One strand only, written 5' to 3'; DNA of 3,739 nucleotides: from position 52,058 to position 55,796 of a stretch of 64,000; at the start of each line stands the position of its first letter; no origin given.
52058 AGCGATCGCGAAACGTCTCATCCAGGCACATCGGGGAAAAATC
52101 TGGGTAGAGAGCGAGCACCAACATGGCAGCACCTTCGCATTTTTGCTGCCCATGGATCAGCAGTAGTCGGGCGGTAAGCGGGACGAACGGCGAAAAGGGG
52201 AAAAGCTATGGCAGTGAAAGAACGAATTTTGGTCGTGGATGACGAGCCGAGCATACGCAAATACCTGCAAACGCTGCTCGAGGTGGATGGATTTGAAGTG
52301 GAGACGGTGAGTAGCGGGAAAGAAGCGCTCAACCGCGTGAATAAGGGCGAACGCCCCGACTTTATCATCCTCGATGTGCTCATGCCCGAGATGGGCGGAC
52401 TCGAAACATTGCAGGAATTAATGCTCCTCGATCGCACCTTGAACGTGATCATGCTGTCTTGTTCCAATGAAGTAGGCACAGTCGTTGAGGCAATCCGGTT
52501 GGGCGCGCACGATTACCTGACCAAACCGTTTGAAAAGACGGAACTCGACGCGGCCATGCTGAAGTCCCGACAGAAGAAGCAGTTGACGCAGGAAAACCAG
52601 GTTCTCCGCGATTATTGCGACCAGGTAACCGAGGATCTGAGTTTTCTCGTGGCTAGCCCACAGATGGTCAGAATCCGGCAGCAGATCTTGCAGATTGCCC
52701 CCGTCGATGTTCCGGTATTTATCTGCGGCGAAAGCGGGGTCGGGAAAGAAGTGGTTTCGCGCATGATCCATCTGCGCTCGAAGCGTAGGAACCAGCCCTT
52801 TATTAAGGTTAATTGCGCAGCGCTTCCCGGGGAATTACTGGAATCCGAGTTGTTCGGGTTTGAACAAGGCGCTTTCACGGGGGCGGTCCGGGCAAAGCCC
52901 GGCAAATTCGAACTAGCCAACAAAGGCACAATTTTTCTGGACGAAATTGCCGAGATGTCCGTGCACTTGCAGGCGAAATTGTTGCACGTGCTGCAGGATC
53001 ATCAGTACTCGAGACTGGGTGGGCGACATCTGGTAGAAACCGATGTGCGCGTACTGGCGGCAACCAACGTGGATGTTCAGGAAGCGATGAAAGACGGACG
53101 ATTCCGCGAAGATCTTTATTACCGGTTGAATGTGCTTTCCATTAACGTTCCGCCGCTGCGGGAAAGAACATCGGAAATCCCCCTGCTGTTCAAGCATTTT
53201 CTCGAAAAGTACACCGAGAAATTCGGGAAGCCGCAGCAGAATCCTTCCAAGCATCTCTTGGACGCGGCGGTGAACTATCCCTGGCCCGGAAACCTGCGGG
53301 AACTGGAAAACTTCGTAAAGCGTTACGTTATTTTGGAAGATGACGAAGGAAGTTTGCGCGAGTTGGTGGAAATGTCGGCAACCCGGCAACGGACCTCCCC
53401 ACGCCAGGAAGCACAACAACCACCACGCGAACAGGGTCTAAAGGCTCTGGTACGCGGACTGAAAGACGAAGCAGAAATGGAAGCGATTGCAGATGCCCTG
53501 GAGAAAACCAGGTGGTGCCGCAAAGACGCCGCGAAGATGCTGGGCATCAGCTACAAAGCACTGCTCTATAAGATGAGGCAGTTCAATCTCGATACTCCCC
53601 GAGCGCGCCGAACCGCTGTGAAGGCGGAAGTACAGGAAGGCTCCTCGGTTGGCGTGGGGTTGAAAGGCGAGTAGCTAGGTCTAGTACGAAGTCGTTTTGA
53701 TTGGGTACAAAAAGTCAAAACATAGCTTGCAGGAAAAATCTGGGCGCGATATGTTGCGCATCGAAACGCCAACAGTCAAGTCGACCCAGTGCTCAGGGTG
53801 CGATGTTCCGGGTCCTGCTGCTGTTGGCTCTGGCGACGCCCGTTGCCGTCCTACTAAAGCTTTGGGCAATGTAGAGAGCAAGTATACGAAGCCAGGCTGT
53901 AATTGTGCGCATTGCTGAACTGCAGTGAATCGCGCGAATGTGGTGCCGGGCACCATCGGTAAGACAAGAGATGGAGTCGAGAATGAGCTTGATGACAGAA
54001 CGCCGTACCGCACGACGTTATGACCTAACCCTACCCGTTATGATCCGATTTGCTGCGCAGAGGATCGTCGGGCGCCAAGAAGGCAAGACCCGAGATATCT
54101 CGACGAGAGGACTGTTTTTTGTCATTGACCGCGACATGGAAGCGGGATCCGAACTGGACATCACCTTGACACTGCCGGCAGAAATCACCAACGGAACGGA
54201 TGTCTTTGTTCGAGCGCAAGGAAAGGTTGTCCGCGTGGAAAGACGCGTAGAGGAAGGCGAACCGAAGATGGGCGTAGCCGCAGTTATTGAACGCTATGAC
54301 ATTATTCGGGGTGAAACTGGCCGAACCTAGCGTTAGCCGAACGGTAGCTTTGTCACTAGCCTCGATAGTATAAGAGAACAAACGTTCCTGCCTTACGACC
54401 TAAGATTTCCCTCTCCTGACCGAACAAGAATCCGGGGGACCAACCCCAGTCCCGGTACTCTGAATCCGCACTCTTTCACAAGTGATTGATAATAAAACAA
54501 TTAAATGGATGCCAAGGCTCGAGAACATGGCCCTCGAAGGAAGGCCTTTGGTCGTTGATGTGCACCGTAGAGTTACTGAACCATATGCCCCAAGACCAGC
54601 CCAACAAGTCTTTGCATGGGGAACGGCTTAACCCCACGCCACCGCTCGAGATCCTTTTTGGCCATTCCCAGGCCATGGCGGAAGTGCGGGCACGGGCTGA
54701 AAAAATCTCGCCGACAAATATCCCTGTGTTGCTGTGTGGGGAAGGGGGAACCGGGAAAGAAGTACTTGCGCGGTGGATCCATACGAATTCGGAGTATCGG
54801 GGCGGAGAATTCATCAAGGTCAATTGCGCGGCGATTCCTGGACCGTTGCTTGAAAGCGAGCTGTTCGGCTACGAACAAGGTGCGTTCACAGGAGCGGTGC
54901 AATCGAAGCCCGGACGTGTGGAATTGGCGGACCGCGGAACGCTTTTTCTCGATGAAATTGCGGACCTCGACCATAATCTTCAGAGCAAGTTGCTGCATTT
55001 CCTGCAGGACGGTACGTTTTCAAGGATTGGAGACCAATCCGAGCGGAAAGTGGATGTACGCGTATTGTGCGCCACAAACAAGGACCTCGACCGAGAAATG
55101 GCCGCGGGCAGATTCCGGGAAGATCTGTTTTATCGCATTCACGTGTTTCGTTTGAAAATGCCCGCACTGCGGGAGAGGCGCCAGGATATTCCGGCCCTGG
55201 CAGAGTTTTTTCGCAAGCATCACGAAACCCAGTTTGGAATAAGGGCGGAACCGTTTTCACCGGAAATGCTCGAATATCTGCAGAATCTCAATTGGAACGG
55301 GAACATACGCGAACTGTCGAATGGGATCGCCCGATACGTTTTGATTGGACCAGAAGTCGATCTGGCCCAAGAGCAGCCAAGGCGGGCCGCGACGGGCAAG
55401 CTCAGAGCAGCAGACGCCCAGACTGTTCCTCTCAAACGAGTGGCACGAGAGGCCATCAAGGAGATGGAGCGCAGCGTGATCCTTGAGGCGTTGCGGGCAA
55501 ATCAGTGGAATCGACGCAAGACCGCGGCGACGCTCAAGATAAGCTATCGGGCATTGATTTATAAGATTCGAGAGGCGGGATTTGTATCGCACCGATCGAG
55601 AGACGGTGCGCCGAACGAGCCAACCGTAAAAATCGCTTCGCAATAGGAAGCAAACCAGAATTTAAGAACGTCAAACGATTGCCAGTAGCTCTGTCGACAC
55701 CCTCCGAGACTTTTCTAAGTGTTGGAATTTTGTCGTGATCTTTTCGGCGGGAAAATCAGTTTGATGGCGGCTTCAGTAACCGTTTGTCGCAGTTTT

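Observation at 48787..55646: Compact c-di-GMP / sigma-54 regulatory island with three PilZ receptors, one cyclase and two enhancer-binding proteins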

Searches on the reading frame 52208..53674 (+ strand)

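Call 3: search_protein_families(library=pfam, proteins=[window:52208-53674:+], max_evalue=0.1)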
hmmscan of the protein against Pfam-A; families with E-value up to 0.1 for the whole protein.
window:52208-53674:+ (488 aa): 12 families
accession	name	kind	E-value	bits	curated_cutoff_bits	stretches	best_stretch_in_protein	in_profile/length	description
PF00158.32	Sigma54_activat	-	2.5e-67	226.2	20.2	1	149-312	4-167/168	Sigma-54 interaction domain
PF00072.30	Response_reg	-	1.9e-30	105.7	30.2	1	7-116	1-109/111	Response regulator receiver domain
PF14532.12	Sigma54_activ_2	-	1.3e-22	80.9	25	1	149-317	3-138/138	Sigma-54 interaction domain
PF25601.1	AAA_lid_14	-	1.4e-18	66.9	27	1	318-386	1-70/87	AAA+ ATPase lid domain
PF02954.25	HTH_8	-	2.2e-11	43.7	22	1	421-459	4-42/42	Bacterial regulatory protein, Fis family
PF07728.20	AAA_5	-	4e-06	27.3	22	1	169-288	1-123/139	AAA domain (dynein-related subfamily)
PF01078.27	Mg_chelatase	-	0.00048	20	20.3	1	225-266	93-134/207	Magnesium chelatase, subunit ChlI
PF18024.7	HTH_50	-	0.00052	20.1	27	1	420-461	9-49/50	Helix-turn-helix domain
PF07724.20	AAA_2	-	0.0018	18.7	27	1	171-298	7-135/166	AAA domain (Cdc48 subfamily)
PF07726.17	AAA_3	-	0.018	15.3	27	1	171-287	3-111/131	ATPase family associated with various cellular activities (AAA)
PF00493.29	MCM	-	0.022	14.3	23.3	1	167-290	57-175/224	MCM P-loop domain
PF13401.12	AAA_22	-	0.031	15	27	0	170-206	8-44/130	AAA domain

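Call 4: search_protein_families(library=ncbifam, proteins=[window:52208-53674:+], max_evalue=0.01)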
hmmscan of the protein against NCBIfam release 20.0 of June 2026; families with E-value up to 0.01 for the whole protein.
window:52208-53674:+ (488 aa): 118 families (the best 25 are shown)
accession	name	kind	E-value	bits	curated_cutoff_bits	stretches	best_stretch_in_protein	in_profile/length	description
NF008469.0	PRK11361.1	equivalog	1.7e-128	429.3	714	1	1-462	1-457/461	acetoacetate metabolism transcriptional regulator AtoC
TIGR01818.1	ntrC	equivalog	1.1e-113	380.6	558.6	1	7-458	1-462/463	nitrogen regulation protein NR(I)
TIGR02915.1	PEP_resp_reg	equivalog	6e-112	374.7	502.6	1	7-460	1-443/445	PEP-CTERM-box response regulator transcription factor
NF007689.0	PRK10365.1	equivalog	3.7e-101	339.1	760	1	6-456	7-439/441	sigma-54-dependent response regulator transcription factor ZraR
NF051870.1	NAssimRespRegNtrX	equivalog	1.4e-99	334.1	600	1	6-457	3-448/452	nitrogen assimilation response regulator NtrX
NF049963.1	RespRegFlgRCampy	domain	7.7e-99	331.4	750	1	7-391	3-382/429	fla regulon two-component system response regulator FlgR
NF050807.1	TransRegFlbDCaul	equivalog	1.3e-98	330.8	750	1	28-460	24-439/454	sigma-54-dependent transcriptional regulator FlbD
TIGR01817.1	nifA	equivalog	9.6e-98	328.2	528.85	1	120-464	174-532/534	nif-specific transcriptional activator NifA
NF041552.1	TF_PrdR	equivalog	1.2e-94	317.7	795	1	131-460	252-577/577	sigma-54 dependent transcriptional regulator PrdR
NF041946.1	LuxO_transreg_Vib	equivalog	3.6e-93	312.9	800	1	10-401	2-390/463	quorum-sensing sigma-54 dependent transcriptional regulator LuxO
NF003451.0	PRK05022.1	equivalog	9.9e-93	311.6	476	1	111-458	157-507/512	nitric oxide reductase transcriptional regulator NorR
NF011695.0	PRK15115.1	equivalog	2.7e-91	306.6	763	1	6-377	8-368/445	two-component system response regulator GlrR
NF038308.1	RNA_repair_RtcR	equivalog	5.4e-91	306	650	1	91-453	125-505/530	RNA repair transcriptional activator RtcR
NF008176.1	PRK10923.1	equivalog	6.3e-89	298.7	620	1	6-460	5-467/469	nitrogen regulation protein NR(I)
NF041906.1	V4R_TF_MobR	exception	8.1e-83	278.7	999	1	160-458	248-543/544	phenol degradation transcriptional regulator MobR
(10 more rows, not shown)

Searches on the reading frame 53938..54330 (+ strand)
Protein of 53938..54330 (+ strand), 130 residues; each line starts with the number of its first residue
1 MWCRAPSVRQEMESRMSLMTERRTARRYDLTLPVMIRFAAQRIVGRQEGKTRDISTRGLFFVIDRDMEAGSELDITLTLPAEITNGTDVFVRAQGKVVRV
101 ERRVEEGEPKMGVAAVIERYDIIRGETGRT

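Call 3: search_protein_families(library=pfam, proteins=[window:53938-54330:+], max_evalue=0.1)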
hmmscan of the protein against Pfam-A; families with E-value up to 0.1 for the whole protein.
window:53938-54330:+ (130 aa): 1 family
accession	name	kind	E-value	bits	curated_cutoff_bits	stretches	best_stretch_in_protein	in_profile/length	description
PF07238.19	PilZ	-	2.6e-11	44.2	22.5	1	21-113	1-83/102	PilZ domain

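Call 4: search_protein_families(library=ncbifam, proteins=[window:53938-54330:+], max_evalue=0.01)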
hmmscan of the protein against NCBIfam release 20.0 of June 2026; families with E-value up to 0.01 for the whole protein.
window:53938-54330:+ (130 aa): 1 family
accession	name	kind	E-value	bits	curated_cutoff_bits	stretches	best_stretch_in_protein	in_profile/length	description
TIGR02266.1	gmx_TIGR02266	paralog_domain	0.003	17.7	68.7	1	48-114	18-79/96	TIGR02266 family protein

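Call 60: search_solved_structures(query=window:53971-54330:+, max_evalue=1, show_alignments=2)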
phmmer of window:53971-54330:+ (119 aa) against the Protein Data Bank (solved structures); distinct sequences matched with E-value up to 1: 0.

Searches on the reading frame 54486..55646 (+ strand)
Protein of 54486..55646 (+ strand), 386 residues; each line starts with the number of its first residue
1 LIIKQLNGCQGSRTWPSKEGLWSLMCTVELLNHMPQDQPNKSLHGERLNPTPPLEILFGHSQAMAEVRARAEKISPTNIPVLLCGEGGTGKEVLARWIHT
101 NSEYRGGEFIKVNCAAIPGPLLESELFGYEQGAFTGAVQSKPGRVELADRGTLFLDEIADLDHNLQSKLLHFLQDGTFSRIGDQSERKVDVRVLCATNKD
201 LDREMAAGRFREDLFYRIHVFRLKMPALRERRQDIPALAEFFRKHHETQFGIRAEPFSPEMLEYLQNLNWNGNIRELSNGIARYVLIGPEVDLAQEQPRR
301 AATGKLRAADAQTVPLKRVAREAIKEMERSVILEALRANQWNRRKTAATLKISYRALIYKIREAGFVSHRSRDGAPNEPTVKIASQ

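Call 3: search_protein_families(library=pfam, proteins=[window:54486-55646:+], max_evalue=0.1)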
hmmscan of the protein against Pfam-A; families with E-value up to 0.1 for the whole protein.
window:54486-55646:+ (386 aa): 11 families
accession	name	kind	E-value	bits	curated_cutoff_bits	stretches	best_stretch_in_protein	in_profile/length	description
PF00158.32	Sigma54_activat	-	2.1e-66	223.2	20.2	1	58-223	2-167/168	Sigma-54 interaction domain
PF14532.12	Sigma54_activ_2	-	7.5e-24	85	25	1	58-228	1-138/138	Sigma-54 interaction domain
PF25601.1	AAA_lid_14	-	2e-16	60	27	1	229-290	1-62/87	AAA+ ATPase lid domain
PF02954.25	HTH_8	-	9.4e-09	35.3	22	1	324-363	2-41/42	Bacterial regulatory protein, Fis family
PF01078.27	Mg_chelatase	-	1.7e-06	28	20.3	1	136-198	93-157/207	Magnesium chelatase, subunit ChlI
PF00004.35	AAA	-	5.4e-05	24.1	21.2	1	81-214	1-127/131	ATPase family associated with various cellular activities (AAA)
PF07724.20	AAA_2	-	0.0061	17.1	27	1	81-192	6-115/166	AAA domain (Cdc48 subfamily)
PF07728.20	AAA_5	-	0.01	16.3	22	0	80-198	1-122/139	AAA domain (dynein-related subfamily)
PF00493.29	MCM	-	0.03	13.9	23.3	1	76-177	55-149/224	MCM P-loop domain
PF13556.12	HTH_30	-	0.06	13.6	27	0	333-363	5-35/59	PucR C-terminal helix-turn-helix domain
PF13245.12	AAA_19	-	0.079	13.6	25.1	0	148-184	89-126/134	AAA domain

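Call 4: search_protein_families(library=ncbifam, proteins=[window:54486-55646:+], max_evalue=0.01)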
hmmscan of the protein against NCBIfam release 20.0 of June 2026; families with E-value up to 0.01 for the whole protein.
window:54486-55646:+ (386 aa): 30 families (the best 25 are shown)
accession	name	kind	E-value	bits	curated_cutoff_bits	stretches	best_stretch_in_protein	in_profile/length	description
NF041552.1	TF_PrdR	equivalog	2e-93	313.7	795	1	55-362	267-574/577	sigma-54 dependent transcriptional regulator PrdR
NF008469.0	PRK11361.1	equivalog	1.7e-88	297.4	714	1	57-365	145-455/461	acetoacetate metabolism transcriptional regulator AtoC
TIGR01817.1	nifA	equivalog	1.8e-88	297.6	528.85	1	55-286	196-426/534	nif-specific transcriptional activator NifA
NF038308.1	RNA_repair_RtcR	equivalog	4.4e-86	289.8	650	1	59-356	184-503/530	RNA repair transcriptional activator RtcR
NF003451.0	PRK05022.1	equivalog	1.4e-85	287.9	476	1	55-354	190-498/512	nitric oxide reductase transcriptional regulator NorR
TIGR02915.1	PEP_resp_reg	equivalog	2.3e-85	287.1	502.6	1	53-360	137-437/445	PEP-CTERM-box response regulator transcription factor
NF050807.1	TransRegFlbDCaul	equivalog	2.1e-83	280.7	750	1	60-363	123-437/454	sigma-54-dependent transcriptional regulator FlbD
TIGR01818.1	ntrC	equivalog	6.1e-80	269.2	558.6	1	56-363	135-462/463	nitrogen regulation protein NR(I)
TIGR02974.1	phageshock_pspF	equivalog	5.6e-75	252.6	443.55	2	58-286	2-231/336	phage shock protein operon transcriptional activator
NF041906.1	V4R_TF_MobR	exception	4e-74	250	999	1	59-362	236-542/544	phenol degradation transcriptional regulator MobR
NF041946.1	LuxO_transreg_Vib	equivalog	5.6e-72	243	800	1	55-289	133-367/463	quorum-sensing sigma-54 dependent transcriptional regulator LuxO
NF008085.0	PRK10820.1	equivalog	5e-70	236.6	576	1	58-371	207-517/520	transcriptional regulator TyrR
TIGR02329.1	propionate_PrpR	equivalog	1.9e-69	234.7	499.2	1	54-358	211-521/526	propionate catabolism operon regulatory protein PrpR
NF008176.1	PRK10923.1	equivalog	1.4e-68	231.6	620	1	53-285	136-367/469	nitrogen regulation protein NR(I)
NF051870.1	NAssimRespRegNtrX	equivalog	2.9e-68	230.8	600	1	57-365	141-451/452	nitrogen assimilation response regulator NtrX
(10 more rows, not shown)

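Call 55: search_solved_structures(query=window:54558-55646:+, max_evalue=1e-20, show_alignments=0)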
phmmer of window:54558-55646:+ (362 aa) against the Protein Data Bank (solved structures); distinct sequences matched with E-value up to 1e-20: 35.
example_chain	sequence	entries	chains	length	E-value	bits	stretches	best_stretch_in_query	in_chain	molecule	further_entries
3dzd_A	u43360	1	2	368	1.2e-68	235.1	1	25-263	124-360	Transcriptional regulator (NtrC family)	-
6iy8_A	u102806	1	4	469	5.9e-67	229.6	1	35-263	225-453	Positive regulator CapR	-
9qq6_C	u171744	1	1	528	3.2e-65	223.9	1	32-339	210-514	Nif-specific regulatory protein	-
26jl_A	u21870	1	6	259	3.8e-65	223.6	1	33-266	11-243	Flagellar regulatory protein A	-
6jdi_A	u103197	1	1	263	3.6e-64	220.4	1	32-266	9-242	Nitrogen assimilation regulatory protein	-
4l4u_A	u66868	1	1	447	1.3e-63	218.6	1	34-341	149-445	Transcriptional regulator (NtrC family)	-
5exp_A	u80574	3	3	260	1.5e-63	218.4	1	32-266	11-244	Transcriptional regulator FleQ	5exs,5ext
7ejw_C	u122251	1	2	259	1.7e-63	218.2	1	32-266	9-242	Transcriptional regulator FleQ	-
6j7e_A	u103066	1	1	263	1.8e-63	218.1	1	32-266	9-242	Nitrogen assimilation regulatory protein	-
5exx_A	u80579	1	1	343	2.2e-63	217.8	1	32-267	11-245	Transcriptional regulator FleQ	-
8p53_C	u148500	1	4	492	2.4e-63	217.7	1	31-267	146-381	Transcriptional regulator FleQ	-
8pb9_D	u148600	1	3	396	3e-63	217.4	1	31-265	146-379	Transcriptional regulator FleQ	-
6jdl_A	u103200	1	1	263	4.7e-63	216.7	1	32-266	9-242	Nitrogen assimilation regulatory protein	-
4qhs_A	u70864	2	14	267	6.8e-63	216.2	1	42-265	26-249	Flagellar regulatory protein C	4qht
6lua_A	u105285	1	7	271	4.8e-62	213.4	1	42-265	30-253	Flagellar regulatory protein C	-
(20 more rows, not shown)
